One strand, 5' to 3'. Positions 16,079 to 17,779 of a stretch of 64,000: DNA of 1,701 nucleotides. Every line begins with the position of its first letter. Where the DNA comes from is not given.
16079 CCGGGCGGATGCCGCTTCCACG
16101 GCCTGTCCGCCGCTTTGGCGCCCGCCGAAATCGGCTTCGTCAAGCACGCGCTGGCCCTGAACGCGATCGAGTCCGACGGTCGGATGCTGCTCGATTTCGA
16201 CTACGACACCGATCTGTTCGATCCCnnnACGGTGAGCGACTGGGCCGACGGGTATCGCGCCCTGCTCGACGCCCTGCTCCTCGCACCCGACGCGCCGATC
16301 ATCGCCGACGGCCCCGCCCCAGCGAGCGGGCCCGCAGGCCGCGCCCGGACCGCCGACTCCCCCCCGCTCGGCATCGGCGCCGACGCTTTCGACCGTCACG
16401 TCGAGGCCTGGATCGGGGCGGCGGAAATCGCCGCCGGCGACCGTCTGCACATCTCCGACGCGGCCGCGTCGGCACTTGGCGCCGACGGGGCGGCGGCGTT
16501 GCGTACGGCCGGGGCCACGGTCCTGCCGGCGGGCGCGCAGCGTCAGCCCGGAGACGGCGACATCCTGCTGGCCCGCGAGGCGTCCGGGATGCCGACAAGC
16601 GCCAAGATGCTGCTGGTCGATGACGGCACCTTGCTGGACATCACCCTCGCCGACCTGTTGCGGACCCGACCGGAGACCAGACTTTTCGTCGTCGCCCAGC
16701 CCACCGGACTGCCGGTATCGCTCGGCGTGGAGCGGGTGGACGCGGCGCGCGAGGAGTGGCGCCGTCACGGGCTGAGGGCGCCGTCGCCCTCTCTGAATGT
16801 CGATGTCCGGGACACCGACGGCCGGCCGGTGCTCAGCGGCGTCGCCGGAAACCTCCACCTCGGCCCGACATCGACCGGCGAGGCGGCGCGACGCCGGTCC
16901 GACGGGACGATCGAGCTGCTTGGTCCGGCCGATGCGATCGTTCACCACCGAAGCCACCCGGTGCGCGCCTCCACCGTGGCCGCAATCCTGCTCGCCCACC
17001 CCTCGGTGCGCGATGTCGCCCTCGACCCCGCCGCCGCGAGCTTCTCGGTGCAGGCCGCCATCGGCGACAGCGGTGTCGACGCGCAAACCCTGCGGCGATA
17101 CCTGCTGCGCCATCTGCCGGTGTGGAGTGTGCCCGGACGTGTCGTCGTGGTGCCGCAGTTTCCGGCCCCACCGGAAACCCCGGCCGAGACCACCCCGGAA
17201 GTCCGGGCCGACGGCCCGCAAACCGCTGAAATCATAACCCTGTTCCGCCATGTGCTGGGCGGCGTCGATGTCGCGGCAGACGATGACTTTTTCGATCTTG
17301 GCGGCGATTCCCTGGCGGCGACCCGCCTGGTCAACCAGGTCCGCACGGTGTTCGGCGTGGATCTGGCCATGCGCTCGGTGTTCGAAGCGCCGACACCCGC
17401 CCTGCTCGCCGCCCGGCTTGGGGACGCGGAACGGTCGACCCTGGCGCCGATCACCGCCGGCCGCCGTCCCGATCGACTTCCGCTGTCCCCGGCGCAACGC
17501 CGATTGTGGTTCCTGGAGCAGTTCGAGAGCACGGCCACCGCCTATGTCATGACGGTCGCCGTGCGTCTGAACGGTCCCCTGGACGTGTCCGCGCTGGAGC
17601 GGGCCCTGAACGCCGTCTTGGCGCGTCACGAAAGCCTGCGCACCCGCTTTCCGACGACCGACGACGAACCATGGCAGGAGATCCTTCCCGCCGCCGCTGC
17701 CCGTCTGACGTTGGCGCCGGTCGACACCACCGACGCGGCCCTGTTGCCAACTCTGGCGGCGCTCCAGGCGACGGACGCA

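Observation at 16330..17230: First NRPS module after the aminotransferase carries only a decayed A-domain relic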

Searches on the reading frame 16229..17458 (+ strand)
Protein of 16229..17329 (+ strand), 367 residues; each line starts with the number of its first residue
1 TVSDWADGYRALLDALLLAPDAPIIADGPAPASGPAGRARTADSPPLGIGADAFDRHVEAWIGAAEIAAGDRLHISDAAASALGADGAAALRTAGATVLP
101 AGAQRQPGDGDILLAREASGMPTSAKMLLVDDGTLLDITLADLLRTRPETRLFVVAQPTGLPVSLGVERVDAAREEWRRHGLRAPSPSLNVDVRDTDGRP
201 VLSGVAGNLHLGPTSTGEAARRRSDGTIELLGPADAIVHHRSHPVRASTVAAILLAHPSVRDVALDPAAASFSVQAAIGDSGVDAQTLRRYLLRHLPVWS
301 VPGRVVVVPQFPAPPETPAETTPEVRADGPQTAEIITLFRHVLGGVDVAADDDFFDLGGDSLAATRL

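Call 4: search_protein_families(library=pfam, proteins=[window:16229-17329:+], max_evalue=10)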
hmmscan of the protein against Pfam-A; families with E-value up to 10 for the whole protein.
window:16229-17329:+ (367 aa): 2 families
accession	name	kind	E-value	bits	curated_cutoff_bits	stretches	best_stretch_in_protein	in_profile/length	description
PF00550.31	PP-binding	-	4.8e-06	27.2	20.8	1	334-367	2-37/67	Phosphopantetheine attachment site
PF13523.12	Acetyltransf_8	-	0.23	11.5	27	1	230-283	85-137/145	Acetyltransferase (GNAT) domain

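Call 7: search_solved_structures(query=window:16301-17227:+, max_evalue=10, show_alignments=3)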
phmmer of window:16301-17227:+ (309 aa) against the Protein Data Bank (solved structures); distinct sequences matched with E-value up to 10: 44.
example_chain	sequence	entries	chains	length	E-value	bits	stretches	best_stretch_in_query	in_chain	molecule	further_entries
6mfy_A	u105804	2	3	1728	1.1e-09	41.6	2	191-290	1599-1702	Linear gramicidin synthase subunit A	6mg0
6mfz_A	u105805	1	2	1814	1.3e-09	41.4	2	191-290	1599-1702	Linear gramicidin synthase subunit A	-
9be3_A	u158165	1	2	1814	1.4e-09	41.3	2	191-290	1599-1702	Linear gramicidin synthase subunit A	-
9be4_A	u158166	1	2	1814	1.4e-09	41.3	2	191-290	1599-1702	Linear gramicidin synthase subunit A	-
9meh_A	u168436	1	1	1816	1.4e-09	41.3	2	191-290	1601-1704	Linear gramicidin synthase subunit A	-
4gr5_A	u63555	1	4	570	3.8e-09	39.8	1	191-292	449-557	Non-ribosomal peptide synthetase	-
7ly7_A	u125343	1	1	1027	1.9e-08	37.5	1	187-292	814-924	BmdB, Bacillamide NRPS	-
7ly4_E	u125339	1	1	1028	1.9e-08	37.5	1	187-292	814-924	BmdB, bacillamide NRPS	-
6p1j_A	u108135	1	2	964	4e-07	33.2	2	190-292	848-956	Txo2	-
9bfd_B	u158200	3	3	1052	5.8e-06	29.4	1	192-295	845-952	Tyrocidine synthase 2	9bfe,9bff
6o6e_B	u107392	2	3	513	7e-06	29.1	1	182-288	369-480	L-proline--[L-prolyl-carrier protein] ligase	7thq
6ea3_B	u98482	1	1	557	1.1e-05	28.5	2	191-289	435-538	adenylation domain of Fuscachelin synthetase component H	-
9bfd_A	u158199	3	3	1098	2e-05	27.6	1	191-294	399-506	Tyrocidine synthase 1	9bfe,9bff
1amu_A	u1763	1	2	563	0.00014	24.8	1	191-289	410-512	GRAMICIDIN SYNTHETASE 1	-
5n9w_A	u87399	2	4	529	0.0003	23.8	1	192-296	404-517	Adenylation domain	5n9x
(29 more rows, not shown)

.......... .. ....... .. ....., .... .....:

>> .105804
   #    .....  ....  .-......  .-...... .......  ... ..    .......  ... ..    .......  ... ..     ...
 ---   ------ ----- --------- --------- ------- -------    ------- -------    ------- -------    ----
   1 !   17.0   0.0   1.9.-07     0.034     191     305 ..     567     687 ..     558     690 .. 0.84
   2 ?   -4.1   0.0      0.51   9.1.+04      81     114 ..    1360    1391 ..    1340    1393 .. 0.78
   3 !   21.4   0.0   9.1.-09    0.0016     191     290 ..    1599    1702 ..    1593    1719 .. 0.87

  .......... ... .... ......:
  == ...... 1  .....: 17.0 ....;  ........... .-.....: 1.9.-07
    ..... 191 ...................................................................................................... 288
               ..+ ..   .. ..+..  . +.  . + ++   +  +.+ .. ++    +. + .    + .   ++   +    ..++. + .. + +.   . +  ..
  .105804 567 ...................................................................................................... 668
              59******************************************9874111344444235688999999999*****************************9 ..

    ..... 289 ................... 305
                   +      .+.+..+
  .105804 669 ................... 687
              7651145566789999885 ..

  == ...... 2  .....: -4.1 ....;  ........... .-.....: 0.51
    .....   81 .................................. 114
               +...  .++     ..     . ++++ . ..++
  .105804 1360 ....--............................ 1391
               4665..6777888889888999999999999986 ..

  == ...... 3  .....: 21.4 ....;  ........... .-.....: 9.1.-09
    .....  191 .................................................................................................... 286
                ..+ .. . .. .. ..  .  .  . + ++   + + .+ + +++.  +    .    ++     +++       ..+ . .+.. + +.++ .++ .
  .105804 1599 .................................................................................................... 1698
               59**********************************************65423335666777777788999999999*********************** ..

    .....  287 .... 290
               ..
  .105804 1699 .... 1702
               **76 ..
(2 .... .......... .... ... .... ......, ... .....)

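Call 11: find_related_loci(query=window:16301-17227:+, collection=genome_contigs, flank=10000)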
Query window:16301-17227:+ (309 aa) in genome_contigs; peptide patterns used: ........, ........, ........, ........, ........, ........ (x = any residue, [..] = any of these).
599 stretches matched a pattern (row limit reached: there are more); 1 encode a relative of the query (tblastn E <= 1e-3); 1 distinct loci.
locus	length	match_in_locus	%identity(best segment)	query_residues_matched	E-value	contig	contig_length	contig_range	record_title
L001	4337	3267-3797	28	153-292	1e-7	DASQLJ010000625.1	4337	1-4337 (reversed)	MAG TPA_asm: Longimicrobium sp. isolate SMAG_U11935 k141_2429309, whole genome shotgun sequence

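Call 12: find_homologous_proteins(query=window:16301-17227:+, max_evalue=0.001)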
Query window:16301-17227:+ (309 aa): 1 proteins with E <= 0.001 among 8000 candidates.
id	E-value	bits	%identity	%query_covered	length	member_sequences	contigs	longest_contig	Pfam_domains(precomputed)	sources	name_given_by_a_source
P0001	1.1e-5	43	37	32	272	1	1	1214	PF00550.32,PF13193.13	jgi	jgi:acyl carrier protein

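Call 23: find_related_loci(query=A1, collection=metagenome_contigs, flank=10000)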
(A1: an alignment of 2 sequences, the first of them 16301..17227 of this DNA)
Query A1 (309 aa) in metagenome_contigs; peptide patterns used: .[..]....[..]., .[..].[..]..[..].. (x = any residue, [..] = any of these).
600 stretches matched a pattern, but none encodes a relative of the query by tblastn (E <= 1e-3).

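Call 29: search_protein_representatives(protein=window:16301-17227:+)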
Query: 309 residues. Proteins with E-value up to 0.001 (for the whole library): 6622; up to 1e-10: 964; up to 1e-30: 8. The best 150 are listed.
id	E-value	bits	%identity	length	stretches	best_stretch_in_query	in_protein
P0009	1.9e-42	162.4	44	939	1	12-289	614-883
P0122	1.3e-39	153.1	32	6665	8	191-290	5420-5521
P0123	2.3e-38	148.9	30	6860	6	191-289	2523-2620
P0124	1.1e-37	146.7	34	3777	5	27-292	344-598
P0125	1.3e-37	146.4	44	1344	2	113-290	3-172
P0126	1.4e-34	136.5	34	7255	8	191-296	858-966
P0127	9.8e-34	133.7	33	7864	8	191-290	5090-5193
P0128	5.3e-31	124.8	31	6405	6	191-293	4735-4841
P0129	4.7e-30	121.7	36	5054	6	191-289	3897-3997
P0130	5.1e-30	121.5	32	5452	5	191-298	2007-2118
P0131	3.3e-29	118.9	35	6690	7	192-288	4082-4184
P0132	8.3e-29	117.6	29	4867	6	191-297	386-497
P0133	1.3e-27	113.6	33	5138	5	191-290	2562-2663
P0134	5.5e-27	111.6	31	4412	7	191-288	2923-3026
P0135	9.1e-27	110.9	33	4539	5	169-301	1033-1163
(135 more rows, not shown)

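Call 41: find_encoding_contigs(protein=P0124, flank=10000, max_places=4)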
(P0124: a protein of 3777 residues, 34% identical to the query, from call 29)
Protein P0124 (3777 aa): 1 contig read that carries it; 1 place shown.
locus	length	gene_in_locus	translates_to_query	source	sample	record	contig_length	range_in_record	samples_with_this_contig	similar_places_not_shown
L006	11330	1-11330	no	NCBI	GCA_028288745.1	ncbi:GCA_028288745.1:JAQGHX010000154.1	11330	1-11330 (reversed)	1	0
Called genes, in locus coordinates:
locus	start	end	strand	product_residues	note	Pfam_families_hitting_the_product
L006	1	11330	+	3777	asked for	PF00668:Condensation, PF00550:PP-binding, PF00668:Condensation, PF00501:AMP-binding, PF00550:PP-binding, PF00668:Condensation, PF00501:AMP-binding, PF00550:PP-binding, +4 more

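Call 42: find_encoding_contigs(protein=P0125, flank=10000, max_places=4)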
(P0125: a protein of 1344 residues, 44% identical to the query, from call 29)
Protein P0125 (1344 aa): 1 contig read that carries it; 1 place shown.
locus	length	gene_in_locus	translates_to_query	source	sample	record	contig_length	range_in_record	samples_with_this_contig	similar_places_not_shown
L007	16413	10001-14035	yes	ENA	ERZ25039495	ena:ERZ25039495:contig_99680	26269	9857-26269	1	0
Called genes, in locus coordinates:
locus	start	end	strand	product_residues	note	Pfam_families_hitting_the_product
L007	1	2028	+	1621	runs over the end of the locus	PF00109:ketoacyl-synt, PF02801:Ketoacyl-synt_C, PF16197:KAsynt_C_assoc, PF22621:CurL-like_PKS_C, PF00698:Acyl_transf_1, PF00106:adh_short, PF08659:KR, PF00550:PP-binding, +3 more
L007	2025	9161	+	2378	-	PF00109:ketoacyl-synt, PF02801:Ketoacyl-synt_C, PF16197:KAsynt_C_assoc, PF22621:CurL-like_PKS_C, PF00698:Acyl_transf_1, PF13489:Methyltransf_23, PF08241:Methyltransf_11, PF08242:Methyltransf_12, +4 more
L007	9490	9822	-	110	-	-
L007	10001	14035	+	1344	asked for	PF00550:PP-binding, PF00668:Condensation, PF00501:AMP-binding, PF13193:AMP-binding_C (weak), PF00550:PP-binding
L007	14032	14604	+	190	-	PF00668:Condensation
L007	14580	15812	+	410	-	PF00668:Condensation, PF00501:AMP-binding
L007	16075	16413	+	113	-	?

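Call 64: predict_structure(alignment_id=A4)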
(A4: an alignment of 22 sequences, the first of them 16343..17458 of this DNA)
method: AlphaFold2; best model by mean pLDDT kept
length: 372 residues; sequences in the alignment: 22
mean_pLDDT: 68.2   pTM: 0.40
mean pLDDT of the five models: 68.2, 67.7, 66.1, 64.6, 64.1
residues with pLDDT >= 90: 69; 70-90: 115; 50-70: 104; < 50: 84
segments of 3 or more residues with pLDDT < 50: 1-47, 64-74, 140-144, 277-288
pLDDT, mean of each block of 10 residues (from residue 1): 35 37 40 43 44 56 44 49 59 58 70 70 60 61 52 83 85 81 80 61 54 80 79 72 85 84 85 62 42 93 91 92 94 91 94 93 67 57
secondary structure, 60 per line:
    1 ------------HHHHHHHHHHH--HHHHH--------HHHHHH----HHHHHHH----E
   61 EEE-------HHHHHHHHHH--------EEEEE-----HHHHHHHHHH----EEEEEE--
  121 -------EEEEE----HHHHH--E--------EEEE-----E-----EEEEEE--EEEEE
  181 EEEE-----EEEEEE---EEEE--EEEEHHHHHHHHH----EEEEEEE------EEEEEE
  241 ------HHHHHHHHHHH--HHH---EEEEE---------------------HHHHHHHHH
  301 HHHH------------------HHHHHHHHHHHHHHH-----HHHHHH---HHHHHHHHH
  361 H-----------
elements in order: H13-23 H26-30 H39-44 H49-55 E60-63 H71-80 E89-93 H99-108 E113-118 E128-132 H137-141 E153-156 E168-173 E176-184 E190-195 E199-202 E205-208 H209-217 E222-228 E235-240 H247-257 E266-270 H292-304 H323-337 H343-348 H352-361

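Call 67: fold_search(model_id=the predicted structure, library=pdb)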
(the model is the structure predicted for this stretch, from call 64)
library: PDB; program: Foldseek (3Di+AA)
matches with E <= 10: 1220; with E <= 0.001: 532
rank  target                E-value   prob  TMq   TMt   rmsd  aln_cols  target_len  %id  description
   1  6mfw                  1.5e-18  1.00  0.47  0.19   8.1       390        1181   21  Crystal structure of a 4-domain construct of LgrA in the substrate donation state (released 2019-11-20)
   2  6mfz_A                2.3e-17  1.00  0.47  0.13   7.9       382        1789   20  Crystal structure of dimodular LgrA in a condensation state (released 2019-11-20)
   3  5t3d                  5.3e-17  1.00  0.31  0.13  20.6       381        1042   22  Crystal structure of holo-EntF a nonribosomal peptide synthetase in the thioester-forming conformation (released 2016-09-21)
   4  9meh                  6.4e-17  1.00  0.42  0.11  14.9       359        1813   19  Crystal structure of the dimodular LgrA after protein ligation (released 2025-03-05)
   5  6mfx                  6.4e-17  1.00  0.46  0.19   9.1       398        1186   21  Crystal structure of a 4-domain construct of a mutant of LgrA in the substrate donation state (released 2019-11-20)
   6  5es8_B                1.2e-16  1.00  0.31  0.17  21.4       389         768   20  Crystal structure of the initiation module of LgrA in the thiolation state (released 2016-01-20)
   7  9be3_B                2.9e-16  1.00  0.43  0.13   8.2       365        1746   21  The pre-condensation state of the dimodular NRPS protein LgrA (released 2024-11-20)
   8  5es8_A                3.4e-16  1.00  0.32  0.18  21.8       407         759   20  Crystal structure of the initiation module of LgrA in the thiolation state (released 2016-01-20)
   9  5u89_A                3.9e-16  1.00  0.32  0.13  21.4       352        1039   24  Crystal structure of a cross-module fragment from the dimodular NRPS DhbF (released 2017-05-10)
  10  6mfy                  5.2e-16  1.00  0.34  0.10  16.9       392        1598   20  Crystal structure of a 5-domain construct of LgrA in the substrate donation state (released 2019-11-20)
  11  9be4_B                5.9e-16  1.00  0.45  0.13   8.1       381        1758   20  The post-condensation state of the dimodular NRPS protein LgrA (released 2024-11-20)
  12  5es9_A                5.9e-16  1.00  0.35  0.20  12.4       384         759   21  Crystal structure of the LgrA initiation module in the formylation state (released 2016-01-20)
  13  6vhy_C                7.4e-16  1.00  0.33  0.24  15.1       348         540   16  NpsA-ThdA, an artificially fused Adenylation-PCP di-domain NRPS from Klebsiella oxytoca (released 2020-06-24)
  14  9be4_A                1.2e-15  1.00  0.43  0.13   8.3       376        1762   20  The post-condensation state of the dimodular NRPS protein LgrA (released 2024-11-20)
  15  9up2_A                1.2e-15  1.00  0.43  0.14  10.5       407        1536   20  PvdL-E2-C3-A3-PCP3 in complex with MLP (NRPS cross-module) (released 2026-04-01)
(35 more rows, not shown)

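Call 90: predict_structure(alignment_id=A5)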
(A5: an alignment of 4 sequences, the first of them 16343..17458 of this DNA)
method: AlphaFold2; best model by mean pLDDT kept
length: 372 residues; sequences in the alignment: 4
mean_pLDDT: 56.2   pTM: 0.39
mean pLDDT of the five models: 56.2, 51.3, 50.8, 50.8, 50.6
residues with pLDDT >= 90: 0; 70-90: 114; 50-70: 97; < 50: 161
segments of 3 or more residues with pLDDT < 50: 1-16, 95-97, 113-151, 195-207, 209-214, 219-254, 256-288, 364-372
pLDDT, mean of each block of 10 residues (from residue 1): 28 46 60 82 66 78 77 73 63 52 53 45 37 37 34 71 80 63 67 48 40 50 42 34 38 45 32 29 38 83 81 74 75 78 66 78 42 25
secondary structure, 60 per line:
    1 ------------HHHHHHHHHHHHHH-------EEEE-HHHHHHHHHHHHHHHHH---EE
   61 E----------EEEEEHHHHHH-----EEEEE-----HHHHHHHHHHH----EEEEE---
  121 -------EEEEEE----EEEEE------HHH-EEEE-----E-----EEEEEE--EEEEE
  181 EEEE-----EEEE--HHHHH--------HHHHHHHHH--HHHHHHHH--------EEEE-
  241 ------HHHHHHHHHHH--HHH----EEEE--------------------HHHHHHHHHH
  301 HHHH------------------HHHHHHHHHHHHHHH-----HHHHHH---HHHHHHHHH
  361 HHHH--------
elements in order: H13-26 E34-37 H39-55 E59-61 E72-76 H77-82 E88-92 H98-108 E113-117 E128-133 E138-142 E153-156 E168-173 E176-184 E190-193 H196-200 H209-217 H220-227 E236-239 H247-257 E267-270 H291-304 H323-337 H343-348 H352-364

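Call 92: fold_search(model_id=the predicted structure, library=pdb)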
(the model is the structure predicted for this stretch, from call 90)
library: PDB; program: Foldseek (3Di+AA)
matches with E <= 10: 1125; with E <= 0.001: 81
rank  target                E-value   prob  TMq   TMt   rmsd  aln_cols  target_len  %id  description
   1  9meh                  1.8e-09  1.00  0.24  0.07  18.0       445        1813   15  Crystal structure of the dimodular LgrA after protein ligation (released 2025-03-05)
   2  5u89_A                1.8e-09  1.00  0.22  0.12  14.9       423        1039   20  Crystal structure of a cross-module fragment from the dimodular NRPS DhbF (released 2017-05-10)
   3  9up2_A                2.1e-09  1.00  0.25  0.08  21.3       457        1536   18  PvdL-E2-C3-A3-PCP3 in complex with MLP (NRPS cross-module) (released 2026-04-01)
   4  5t3d                  4.4e-09  1.00  0.22  0.10  15.9       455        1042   19  Crystal structure of holo-EntF a nonribosomal peptide synthetase in the thioester-forming conformation (released 2016-09-21)
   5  5es9_A                5.2e-09  1.00  0.21  0.12  22.8       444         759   18  Crystal structure of the LgrA initiation module in the formylation state (released 2016-01-20)
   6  3rg2_F                6.9e-09  1.00  0.25  0.17  18.3       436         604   17  Structure of a two-domain NRPS fusion protein containing the EntE adenylation domain and EntB aryl-carrier protein fro (released 2012-03-07)
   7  6mfw                  8.2e-09  1.00  0.20  0.09  19.1       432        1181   18  Crystal structure of a 4-domain construct of LgrA in the substrate donation state (released 2019-11-20)
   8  5es8_B                9.7e-09  1.00  0.21  0.12  16.1       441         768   18  Crystal structure of the initiation module of LgrA in the thiolation state (released 2016-01-20)
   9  3rg2_D                1.0e-08  1.00  0.27  0.18  18.3       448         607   16  Structure of a two-domain NRPS fusion protein containing the EntE adenylation domain and EntB aryl-carrier protein fro (released 2012-03-07)
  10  9be3_B                1.2e-08  1.00  0.21  0.07  20.2       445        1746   17  The pre-condensation state of the dimodular NRPS protein LgrA (released 2024-11-20)
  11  5ja1_A                1.6e-08  1.00  0.24  0.10  15.0       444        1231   19  EntF, a Terminal Nonribosomal Peptide Synthetase Module Bound to the MbtH-Like Protein YbdZ (released 2016-09-14)
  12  9be4_A                1.7e-08  1.00  0.23  0.07  18.4       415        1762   16  The post-condensation state of the dimodular NRPS protein LgrA (released 2024-11-20)
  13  6mfx                  3.4e-08  1.00  0.20  0.09  19.6       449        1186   17  Crystal structure of a 4-domain construct of a mutant of LgrA in the substrate donation state (released 2019-11-20)
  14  5es8_A                3.6e-08  1.00  0.21  0.12  16.7       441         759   18  Crystal structure of the initiation module of LgrA in the thiolation state (released 2016-01-20)
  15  6mfz_A                3.8e-08  1.00  0.23  0.07  20.6       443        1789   16  Crystal structure of dimodular LgrA in a condensation state (released 2019-11-20)
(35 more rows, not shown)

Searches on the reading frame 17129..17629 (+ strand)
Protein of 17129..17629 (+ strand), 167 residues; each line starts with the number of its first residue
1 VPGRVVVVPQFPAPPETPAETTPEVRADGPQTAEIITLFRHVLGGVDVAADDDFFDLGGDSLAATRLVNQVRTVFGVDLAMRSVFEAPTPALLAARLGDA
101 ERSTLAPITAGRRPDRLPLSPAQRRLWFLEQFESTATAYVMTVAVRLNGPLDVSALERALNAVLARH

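Call 4: search_protein_families(library=pfam, proteins=[window:17129-17629:+], max_evalue=10)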
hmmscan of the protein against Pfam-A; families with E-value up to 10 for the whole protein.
window:17129-17629:+ (167 aa): 2 families
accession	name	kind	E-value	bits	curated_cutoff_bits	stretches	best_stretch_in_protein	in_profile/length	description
PF00550.31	PP-binding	-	4.5e-16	59.3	20.8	1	34-97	2-67/67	Phosphopantetheine attachment site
PF00668.25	Condensation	-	1.6e-12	47.3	30.6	1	116-167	4-55/456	Condensation domain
